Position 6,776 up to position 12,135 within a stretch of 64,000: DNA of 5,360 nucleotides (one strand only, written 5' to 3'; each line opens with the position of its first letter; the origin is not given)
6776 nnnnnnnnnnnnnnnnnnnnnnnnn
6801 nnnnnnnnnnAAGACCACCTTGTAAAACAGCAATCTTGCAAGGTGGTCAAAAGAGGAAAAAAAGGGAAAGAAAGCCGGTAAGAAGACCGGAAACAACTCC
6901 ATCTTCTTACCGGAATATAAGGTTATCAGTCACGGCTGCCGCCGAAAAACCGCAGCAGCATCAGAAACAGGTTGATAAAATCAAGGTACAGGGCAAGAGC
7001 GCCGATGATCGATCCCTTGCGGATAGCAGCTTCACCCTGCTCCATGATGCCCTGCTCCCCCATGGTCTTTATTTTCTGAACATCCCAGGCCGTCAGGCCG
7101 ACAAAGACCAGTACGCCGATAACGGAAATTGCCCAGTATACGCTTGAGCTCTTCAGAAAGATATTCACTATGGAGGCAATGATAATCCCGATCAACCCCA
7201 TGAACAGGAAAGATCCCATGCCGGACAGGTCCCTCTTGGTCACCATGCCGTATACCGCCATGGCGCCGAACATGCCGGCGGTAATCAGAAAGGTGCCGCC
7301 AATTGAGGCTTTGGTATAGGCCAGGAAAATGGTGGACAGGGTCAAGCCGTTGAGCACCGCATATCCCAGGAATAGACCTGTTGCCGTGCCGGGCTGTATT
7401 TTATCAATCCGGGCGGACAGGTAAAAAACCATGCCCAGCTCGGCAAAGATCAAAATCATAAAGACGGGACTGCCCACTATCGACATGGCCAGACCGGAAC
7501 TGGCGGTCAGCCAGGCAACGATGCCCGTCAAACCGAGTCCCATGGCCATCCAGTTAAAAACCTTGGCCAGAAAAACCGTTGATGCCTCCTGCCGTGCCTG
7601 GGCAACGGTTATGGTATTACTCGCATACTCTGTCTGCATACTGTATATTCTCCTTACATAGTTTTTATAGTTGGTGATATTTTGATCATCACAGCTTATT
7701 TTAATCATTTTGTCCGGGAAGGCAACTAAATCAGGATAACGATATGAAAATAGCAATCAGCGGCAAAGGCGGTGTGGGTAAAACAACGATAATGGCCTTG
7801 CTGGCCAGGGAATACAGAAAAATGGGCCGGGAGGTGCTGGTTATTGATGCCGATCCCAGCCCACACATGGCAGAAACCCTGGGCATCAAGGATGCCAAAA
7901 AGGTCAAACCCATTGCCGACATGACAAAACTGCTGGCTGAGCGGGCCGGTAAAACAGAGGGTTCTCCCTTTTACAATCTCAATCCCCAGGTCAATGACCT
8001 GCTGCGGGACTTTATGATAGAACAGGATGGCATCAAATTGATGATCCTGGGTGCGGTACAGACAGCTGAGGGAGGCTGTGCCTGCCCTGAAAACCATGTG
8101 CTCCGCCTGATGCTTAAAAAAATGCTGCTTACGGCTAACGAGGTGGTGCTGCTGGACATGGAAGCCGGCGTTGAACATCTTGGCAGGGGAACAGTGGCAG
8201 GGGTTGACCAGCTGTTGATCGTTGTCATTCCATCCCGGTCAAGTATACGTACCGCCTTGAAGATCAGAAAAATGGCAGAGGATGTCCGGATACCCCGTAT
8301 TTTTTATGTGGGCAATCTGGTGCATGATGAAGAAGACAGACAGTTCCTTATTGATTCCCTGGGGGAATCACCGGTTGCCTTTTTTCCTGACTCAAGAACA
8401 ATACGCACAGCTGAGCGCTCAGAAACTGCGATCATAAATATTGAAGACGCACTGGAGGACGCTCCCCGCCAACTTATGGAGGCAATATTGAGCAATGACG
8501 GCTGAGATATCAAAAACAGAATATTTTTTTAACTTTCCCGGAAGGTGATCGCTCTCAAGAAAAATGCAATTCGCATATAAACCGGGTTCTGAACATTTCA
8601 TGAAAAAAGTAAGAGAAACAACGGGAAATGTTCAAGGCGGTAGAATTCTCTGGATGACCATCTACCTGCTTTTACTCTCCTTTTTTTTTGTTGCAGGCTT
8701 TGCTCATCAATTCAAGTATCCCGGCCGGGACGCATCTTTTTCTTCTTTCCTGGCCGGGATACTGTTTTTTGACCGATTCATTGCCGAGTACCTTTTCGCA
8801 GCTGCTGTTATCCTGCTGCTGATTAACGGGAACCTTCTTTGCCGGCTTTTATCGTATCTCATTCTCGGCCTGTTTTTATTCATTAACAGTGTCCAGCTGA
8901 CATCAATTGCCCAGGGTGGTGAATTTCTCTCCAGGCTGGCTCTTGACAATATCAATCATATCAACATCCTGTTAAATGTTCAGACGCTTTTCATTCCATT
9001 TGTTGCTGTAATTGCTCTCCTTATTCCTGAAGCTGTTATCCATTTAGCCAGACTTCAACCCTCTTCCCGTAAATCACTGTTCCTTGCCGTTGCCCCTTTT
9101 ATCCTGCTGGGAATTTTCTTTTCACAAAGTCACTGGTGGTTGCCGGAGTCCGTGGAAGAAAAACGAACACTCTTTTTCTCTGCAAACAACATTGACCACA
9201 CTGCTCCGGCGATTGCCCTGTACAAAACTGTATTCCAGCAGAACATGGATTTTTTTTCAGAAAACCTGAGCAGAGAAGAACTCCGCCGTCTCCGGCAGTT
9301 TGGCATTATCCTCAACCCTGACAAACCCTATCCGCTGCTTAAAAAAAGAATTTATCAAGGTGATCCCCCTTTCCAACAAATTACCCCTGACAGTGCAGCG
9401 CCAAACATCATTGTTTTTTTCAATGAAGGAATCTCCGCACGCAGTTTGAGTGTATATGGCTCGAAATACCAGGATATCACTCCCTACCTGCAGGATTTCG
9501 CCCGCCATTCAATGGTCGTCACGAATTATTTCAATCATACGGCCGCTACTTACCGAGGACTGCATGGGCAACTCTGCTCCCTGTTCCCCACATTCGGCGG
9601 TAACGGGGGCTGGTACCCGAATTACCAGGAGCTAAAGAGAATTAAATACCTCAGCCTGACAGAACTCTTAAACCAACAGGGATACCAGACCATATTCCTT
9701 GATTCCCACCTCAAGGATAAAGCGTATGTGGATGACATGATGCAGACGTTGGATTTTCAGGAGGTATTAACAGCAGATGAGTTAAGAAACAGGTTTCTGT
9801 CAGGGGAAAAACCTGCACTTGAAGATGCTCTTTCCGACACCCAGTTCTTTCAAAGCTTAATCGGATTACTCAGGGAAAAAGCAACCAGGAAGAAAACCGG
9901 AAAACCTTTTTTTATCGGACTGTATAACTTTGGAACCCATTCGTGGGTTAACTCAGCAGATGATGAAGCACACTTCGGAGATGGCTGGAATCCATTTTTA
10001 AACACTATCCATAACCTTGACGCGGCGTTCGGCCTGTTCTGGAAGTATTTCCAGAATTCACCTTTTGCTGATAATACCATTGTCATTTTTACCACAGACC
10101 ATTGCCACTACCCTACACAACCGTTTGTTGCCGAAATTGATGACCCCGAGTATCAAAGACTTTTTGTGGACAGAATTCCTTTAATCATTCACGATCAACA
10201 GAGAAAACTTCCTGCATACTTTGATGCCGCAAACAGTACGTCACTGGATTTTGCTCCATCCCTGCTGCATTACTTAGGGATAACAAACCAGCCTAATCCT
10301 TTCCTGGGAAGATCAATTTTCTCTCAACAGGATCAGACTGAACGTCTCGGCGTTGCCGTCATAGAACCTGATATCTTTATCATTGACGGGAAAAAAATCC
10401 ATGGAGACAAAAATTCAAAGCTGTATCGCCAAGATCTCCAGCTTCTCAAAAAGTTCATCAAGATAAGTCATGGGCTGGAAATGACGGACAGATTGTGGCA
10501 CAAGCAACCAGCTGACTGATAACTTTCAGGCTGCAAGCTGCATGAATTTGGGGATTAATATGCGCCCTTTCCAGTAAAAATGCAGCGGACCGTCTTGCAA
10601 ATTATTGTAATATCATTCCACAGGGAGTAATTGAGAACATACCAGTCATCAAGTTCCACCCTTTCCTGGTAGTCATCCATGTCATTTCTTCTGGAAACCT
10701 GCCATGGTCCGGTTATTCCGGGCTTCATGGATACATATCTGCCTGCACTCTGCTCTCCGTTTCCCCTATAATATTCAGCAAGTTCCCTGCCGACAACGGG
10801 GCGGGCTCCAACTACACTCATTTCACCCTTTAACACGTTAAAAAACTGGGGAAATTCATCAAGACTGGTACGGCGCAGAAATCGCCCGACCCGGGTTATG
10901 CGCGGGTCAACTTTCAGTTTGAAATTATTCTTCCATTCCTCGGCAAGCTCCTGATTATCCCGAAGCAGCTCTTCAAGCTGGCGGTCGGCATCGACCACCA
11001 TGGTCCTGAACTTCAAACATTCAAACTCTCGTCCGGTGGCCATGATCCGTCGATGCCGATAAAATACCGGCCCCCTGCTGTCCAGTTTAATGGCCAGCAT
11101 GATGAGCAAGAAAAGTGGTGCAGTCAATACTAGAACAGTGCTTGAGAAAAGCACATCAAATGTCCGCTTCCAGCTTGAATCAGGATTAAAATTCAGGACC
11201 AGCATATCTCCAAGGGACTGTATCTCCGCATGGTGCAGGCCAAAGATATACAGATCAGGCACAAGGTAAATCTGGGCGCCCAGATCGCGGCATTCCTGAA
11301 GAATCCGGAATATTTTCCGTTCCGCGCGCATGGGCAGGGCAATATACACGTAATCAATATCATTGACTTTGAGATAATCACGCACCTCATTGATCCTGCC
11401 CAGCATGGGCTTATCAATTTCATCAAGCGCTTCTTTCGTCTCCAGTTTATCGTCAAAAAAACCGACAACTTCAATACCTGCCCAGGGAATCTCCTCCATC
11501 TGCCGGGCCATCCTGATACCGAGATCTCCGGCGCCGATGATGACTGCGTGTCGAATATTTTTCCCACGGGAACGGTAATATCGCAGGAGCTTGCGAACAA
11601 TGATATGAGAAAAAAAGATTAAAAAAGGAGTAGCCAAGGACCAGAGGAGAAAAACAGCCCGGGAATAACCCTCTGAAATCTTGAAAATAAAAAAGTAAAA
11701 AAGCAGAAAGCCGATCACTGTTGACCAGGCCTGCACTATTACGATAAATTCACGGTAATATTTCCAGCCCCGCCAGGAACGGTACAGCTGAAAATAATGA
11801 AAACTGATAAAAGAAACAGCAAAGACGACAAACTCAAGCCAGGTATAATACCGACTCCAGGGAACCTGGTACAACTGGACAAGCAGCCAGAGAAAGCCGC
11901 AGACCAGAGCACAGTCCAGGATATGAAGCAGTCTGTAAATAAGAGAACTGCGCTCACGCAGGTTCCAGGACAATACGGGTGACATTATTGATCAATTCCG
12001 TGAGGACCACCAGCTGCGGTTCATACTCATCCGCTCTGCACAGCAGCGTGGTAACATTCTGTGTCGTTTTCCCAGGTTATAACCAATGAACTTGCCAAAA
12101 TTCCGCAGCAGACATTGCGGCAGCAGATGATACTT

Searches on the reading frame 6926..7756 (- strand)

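Call 26: search_protein_families(library=pfam, proteins=[window:6926-7756:-], max_evalue=0.001)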
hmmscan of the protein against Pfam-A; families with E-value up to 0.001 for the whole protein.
window:6926-7756:- (276 aa): 1 family
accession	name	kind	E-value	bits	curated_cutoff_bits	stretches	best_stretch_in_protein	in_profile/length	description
PF01027.25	Bax1-I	-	1.1e-62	211.9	34.1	1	62-271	3-207/207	Inhibitor of apoptosis-promoting Bax1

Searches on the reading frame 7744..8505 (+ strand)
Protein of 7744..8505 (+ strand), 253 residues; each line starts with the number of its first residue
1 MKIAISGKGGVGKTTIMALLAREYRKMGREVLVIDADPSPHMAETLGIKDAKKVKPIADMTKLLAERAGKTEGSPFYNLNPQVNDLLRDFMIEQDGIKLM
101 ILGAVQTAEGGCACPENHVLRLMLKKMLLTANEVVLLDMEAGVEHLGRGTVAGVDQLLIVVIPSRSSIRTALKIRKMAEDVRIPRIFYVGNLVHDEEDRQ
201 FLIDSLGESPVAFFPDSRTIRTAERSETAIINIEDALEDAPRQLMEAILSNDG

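Call 26: search_protein_families(library=pfam, proteins=[window:7744-8505:+], max_evalue=0.001)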
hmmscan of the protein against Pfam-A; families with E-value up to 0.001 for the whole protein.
window:7744-8505:+ (253 aa): 10 families
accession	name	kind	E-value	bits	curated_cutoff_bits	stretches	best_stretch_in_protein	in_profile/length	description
PF01656.29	CbiA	-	7.9e-13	48.9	25.4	1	3-206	2-96/125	CobQ/CobB/MinD/ParA nucleotide binding domain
PF10609.15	ParA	-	4.1e-10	39.9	27.1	1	5-192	9-174/246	NUBPL iron-transfer P-loop NTPase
PF02374.21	ArsA_ATPase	-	3e-09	37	24.3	1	3-57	4-58/305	Anion-transporting ATPase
PF13614.12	AAA_31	-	3.2e-09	37.4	27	1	5-60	6-62/177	AAA domain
PF00142.24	Fer4_NifH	-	2.2e-07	31.1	25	1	1-43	1-43/271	4Fe-4S iron sulfur cluster binding proteins, NifH/frxC family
PF06564.18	CBP_BcsQ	-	1.6e-05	25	21.3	1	4-39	5-41/234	Cellulose biosynthesis protein BcsQ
PF20720.3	nSTAND3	-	0.00026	21.1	27.2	1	4-37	21-53/155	Novel STAND NTPase 3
PF13479.12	AAA_24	-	0.00039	20.8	27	0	2-70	4-59/195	AAA domain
PF13604.12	AAA_30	-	0.00079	19.6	27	0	4-61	22-77/191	AAA domain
PF00448.28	SRP54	-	0.00091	19.3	22.7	0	3-37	4-38/196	SRP54-type protein, GTPase domain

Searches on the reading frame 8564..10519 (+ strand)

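Call 4: search_protein_families(library=pfam, proteins=[window:8564-10519:+], max_evalue=0.01)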
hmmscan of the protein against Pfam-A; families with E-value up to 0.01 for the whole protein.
window:8564-10519:+ (651 aa): 1 family
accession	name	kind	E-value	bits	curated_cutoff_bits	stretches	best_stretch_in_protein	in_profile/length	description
PF00884.28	Sulfatase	-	2.4e-26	93.2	25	1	280-573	1-301/301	Sulfatase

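Call 45: search_protein_families(library=ncbifam, proteins=[window:8564-10519:+], max_evalue=0.01)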
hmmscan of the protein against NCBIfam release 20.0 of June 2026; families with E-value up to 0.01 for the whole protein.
window:8564-10519:+ (651 aa): 4 families
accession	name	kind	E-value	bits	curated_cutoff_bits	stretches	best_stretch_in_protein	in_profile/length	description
NF053595.1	LptchSynLtaSGpos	equivalog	7.1e-09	34.8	970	1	302-645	259-601/626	lipoteichoic acid synthase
NF045661.1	HdlasePehA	equivalog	2.7e-05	23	900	1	480-586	286-389/506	phosphoric/sulfuric ester hydrolase PehA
TIGR03417.1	chol_sulfatase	equivalog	6.6e-05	22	433.45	1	478-596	255-371/500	choline-sulfatase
NF009027.0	PRK12363.1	equivalog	0.009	14.7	572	0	365-518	242-397/703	phosphoglycerol transferase I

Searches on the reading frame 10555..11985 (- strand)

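Call 4: search_protein_families(library=pfam, proteins=[window:10555-11985:-], max_evalue=0.01)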
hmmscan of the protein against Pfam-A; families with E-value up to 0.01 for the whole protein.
window:10555-11985:- (476 aa): 2 families
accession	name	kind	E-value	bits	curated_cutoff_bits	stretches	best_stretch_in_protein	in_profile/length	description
PF02397.22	Bac_transf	-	3.1e-64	216.3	27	1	273-470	1-178/179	Bacterial sugar transferase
PF13727.12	CoA_binding_3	-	9.7e-43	146.6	25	1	65-243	3-175/175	CoA-binding domain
